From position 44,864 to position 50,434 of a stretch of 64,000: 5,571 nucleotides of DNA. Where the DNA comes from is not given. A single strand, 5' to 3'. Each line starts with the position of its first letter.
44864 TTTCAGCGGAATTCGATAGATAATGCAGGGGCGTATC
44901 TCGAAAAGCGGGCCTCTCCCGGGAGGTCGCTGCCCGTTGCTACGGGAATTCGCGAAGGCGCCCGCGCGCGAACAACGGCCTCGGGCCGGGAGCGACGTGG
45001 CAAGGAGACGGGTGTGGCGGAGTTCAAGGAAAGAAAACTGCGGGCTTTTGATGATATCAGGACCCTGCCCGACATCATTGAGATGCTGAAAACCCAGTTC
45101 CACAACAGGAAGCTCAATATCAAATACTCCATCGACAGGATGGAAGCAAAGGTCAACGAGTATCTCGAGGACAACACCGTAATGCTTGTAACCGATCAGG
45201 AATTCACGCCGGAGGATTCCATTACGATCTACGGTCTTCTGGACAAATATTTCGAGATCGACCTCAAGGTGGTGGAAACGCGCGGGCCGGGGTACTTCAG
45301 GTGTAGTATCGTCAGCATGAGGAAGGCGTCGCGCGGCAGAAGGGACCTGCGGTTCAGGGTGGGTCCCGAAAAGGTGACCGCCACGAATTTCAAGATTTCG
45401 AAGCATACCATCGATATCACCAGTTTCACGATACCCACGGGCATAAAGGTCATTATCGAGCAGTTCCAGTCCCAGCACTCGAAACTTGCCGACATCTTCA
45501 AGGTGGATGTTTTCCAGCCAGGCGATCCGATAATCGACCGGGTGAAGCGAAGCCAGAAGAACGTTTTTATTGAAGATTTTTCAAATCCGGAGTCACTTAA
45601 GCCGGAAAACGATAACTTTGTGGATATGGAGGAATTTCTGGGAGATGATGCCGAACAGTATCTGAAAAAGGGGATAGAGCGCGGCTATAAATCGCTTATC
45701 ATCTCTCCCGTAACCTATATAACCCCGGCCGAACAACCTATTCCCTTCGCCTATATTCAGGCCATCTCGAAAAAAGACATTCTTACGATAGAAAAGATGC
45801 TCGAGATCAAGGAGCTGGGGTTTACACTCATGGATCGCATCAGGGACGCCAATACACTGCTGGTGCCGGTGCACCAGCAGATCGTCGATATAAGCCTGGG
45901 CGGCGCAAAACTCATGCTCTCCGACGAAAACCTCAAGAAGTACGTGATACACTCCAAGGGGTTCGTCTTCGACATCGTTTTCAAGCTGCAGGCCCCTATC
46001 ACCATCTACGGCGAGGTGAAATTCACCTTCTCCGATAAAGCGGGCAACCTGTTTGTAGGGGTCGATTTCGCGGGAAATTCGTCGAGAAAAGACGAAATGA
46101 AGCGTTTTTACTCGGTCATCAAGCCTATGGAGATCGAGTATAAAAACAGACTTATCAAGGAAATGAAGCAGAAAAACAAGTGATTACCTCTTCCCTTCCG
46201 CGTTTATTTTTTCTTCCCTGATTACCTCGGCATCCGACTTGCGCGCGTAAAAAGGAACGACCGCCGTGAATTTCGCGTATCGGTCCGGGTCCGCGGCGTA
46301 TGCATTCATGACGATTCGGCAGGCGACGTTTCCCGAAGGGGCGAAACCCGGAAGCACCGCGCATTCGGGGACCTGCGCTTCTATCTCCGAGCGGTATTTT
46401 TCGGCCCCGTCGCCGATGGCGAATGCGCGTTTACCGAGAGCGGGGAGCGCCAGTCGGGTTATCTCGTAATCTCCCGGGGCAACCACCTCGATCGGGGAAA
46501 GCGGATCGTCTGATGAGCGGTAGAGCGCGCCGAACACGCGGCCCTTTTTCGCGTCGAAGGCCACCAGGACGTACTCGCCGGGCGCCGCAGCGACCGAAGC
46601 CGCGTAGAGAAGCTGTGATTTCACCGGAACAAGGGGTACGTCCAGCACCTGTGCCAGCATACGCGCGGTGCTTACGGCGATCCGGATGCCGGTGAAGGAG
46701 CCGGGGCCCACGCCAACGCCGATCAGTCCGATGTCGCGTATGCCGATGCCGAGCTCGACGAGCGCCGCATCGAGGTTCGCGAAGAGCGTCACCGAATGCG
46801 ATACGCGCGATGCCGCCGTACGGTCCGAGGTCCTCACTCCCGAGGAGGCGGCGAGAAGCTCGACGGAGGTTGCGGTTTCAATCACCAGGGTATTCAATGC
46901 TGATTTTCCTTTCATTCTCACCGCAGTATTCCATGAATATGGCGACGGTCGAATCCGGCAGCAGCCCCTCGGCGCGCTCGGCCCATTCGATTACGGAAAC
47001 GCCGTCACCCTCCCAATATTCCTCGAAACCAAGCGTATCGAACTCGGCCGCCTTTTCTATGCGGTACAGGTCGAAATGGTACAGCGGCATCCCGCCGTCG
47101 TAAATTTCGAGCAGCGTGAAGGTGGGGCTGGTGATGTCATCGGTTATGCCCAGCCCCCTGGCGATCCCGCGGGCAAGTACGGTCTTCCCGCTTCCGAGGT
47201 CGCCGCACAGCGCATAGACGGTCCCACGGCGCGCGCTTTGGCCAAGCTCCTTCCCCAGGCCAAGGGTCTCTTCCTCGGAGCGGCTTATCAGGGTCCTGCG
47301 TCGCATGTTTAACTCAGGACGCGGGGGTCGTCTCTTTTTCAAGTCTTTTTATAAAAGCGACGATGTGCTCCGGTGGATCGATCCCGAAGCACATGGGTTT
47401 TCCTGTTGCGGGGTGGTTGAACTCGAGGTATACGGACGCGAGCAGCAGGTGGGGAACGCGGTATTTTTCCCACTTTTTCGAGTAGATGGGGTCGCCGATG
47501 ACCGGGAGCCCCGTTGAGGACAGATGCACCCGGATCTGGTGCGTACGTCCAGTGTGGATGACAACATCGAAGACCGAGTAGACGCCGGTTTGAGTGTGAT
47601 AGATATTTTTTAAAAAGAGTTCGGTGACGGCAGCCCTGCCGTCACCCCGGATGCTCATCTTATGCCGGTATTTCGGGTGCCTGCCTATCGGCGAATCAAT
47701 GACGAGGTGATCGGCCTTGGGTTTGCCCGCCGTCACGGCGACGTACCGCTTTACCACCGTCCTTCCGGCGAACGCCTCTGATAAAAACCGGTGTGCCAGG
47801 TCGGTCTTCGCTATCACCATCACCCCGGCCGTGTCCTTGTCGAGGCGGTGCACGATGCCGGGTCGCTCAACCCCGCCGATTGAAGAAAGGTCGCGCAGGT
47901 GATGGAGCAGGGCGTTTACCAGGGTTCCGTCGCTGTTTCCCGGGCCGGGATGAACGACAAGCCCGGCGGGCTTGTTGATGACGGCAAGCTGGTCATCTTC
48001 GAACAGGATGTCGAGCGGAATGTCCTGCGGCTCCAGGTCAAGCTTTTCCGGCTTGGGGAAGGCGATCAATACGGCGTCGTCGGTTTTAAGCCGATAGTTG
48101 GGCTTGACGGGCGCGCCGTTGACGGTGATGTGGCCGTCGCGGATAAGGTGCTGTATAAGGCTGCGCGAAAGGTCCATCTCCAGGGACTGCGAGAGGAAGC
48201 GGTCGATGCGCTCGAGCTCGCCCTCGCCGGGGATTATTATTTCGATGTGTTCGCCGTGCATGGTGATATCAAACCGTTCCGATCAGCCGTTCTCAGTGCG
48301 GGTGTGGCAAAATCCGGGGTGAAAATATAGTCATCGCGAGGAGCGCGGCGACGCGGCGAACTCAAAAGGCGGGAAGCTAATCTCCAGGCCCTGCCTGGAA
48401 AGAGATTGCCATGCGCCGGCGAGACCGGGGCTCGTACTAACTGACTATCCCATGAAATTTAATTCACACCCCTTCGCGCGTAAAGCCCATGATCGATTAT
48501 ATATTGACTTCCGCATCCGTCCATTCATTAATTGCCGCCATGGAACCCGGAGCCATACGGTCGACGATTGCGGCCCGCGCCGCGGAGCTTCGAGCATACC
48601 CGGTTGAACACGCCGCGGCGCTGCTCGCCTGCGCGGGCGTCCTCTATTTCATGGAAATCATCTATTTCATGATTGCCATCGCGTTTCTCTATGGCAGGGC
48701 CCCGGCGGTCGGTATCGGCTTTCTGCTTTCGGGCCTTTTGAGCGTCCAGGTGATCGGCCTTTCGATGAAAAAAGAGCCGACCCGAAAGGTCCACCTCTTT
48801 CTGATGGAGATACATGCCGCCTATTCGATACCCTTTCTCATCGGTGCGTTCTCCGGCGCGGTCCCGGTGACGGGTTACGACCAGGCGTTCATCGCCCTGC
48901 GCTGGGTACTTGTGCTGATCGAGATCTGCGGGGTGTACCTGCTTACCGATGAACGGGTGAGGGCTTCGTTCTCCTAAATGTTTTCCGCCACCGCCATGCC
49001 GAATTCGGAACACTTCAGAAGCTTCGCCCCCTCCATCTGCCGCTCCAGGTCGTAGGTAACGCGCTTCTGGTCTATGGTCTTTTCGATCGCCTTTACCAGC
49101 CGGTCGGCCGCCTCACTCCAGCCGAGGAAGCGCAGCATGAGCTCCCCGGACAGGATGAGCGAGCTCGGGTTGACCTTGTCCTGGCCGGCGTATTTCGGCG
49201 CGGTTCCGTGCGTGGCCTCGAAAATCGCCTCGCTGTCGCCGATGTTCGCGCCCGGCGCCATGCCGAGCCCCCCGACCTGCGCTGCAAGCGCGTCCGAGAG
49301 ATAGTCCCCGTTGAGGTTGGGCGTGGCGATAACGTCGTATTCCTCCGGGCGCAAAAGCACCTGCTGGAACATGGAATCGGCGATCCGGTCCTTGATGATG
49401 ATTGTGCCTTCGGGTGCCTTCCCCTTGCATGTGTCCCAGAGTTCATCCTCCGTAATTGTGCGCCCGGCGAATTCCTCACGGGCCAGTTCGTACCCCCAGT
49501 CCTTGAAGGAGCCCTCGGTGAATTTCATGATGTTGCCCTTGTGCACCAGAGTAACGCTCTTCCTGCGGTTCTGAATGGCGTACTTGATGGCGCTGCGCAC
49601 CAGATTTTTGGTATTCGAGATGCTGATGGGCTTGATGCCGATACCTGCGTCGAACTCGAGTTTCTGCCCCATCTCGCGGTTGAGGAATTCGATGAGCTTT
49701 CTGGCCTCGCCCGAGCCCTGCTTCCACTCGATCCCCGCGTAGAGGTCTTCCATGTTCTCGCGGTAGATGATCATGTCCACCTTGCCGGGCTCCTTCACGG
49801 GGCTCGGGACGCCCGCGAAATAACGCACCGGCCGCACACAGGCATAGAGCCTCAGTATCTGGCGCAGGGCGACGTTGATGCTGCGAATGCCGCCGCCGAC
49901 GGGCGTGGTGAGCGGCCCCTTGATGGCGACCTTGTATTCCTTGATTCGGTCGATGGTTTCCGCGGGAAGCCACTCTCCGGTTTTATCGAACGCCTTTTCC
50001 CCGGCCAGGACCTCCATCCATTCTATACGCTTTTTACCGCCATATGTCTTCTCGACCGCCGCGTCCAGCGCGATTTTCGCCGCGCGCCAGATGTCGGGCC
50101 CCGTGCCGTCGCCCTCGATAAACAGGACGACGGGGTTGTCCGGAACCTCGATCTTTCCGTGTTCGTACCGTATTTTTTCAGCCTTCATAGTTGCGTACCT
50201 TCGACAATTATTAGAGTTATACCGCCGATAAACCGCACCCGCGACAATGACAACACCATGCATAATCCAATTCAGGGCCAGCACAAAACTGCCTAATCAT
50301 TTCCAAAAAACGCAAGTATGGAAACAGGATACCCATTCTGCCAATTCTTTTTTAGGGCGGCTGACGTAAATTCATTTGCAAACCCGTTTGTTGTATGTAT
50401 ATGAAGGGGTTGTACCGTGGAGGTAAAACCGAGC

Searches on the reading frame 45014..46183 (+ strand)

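Call 51: search_protein_families(library=pfam, proteins=[window:45014-46183:+], max_evalue=0.00001)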
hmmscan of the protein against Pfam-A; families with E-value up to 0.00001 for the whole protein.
window:45014-46183:+ (389 aa): 1 family
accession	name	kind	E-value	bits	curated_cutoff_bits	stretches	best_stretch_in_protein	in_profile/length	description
PF07614.16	DUF1577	-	2.4e-37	128.9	25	1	24-268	5-256/256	Protein of unknown function (DUF1577)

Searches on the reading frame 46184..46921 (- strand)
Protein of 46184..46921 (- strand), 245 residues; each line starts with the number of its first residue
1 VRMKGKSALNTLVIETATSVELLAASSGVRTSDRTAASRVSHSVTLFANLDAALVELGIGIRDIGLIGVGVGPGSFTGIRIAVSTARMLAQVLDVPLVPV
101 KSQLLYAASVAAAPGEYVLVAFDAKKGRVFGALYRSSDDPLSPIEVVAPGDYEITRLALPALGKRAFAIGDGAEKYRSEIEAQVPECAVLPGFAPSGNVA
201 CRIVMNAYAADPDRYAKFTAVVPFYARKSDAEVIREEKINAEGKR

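Call 51: search_protein_families(library=pfam, proteins=[window:46184-46921:-], max_evalue=0.00001)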
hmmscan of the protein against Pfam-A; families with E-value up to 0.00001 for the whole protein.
window:46184-46921:- (245 aa): 1 family
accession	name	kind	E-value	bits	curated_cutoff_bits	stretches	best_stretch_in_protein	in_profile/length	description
PF00814.31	TsaD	-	1.5e-18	67.9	24.8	1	41-137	28-129/264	tRNA N6-adenosine threonylcarbamoyltransferase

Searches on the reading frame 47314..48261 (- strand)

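Call 51: search_protein_families(library=pfam, proteins=[window:47314-48261:-], max_evalue=0.00001)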
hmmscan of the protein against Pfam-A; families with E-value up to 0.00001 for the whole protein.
window:47314-48261:- (315 aa): 2 families
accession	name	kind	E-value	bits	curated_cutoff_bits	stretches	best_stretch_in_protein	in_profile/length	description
PF00849.27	PseudoU_synth_2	-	1.1e-29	104.1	26.8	1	92-249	2-152/152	RNA pseudouridylate synthase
PF01479.30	S4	-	1.3e-11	44.5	22.8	1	17-64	1-48/48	S4 domain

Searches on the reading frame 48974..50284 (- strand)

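Call 51: search_protein_families(library=pfam, proteins=[window:48974-50284:-], max_evalue=0.00001)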
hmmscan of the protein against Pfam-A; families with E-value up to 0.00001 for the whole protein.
window:48974-50284:- (436 aa): 1 family
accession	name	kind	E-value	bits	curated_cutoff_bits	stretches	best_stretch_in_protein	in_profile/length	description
PF00180.25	Iso_dh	-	8.4e-96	321.7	27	1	53-432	2-348/348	Isocitrate/isopropylmalate dehydrogenase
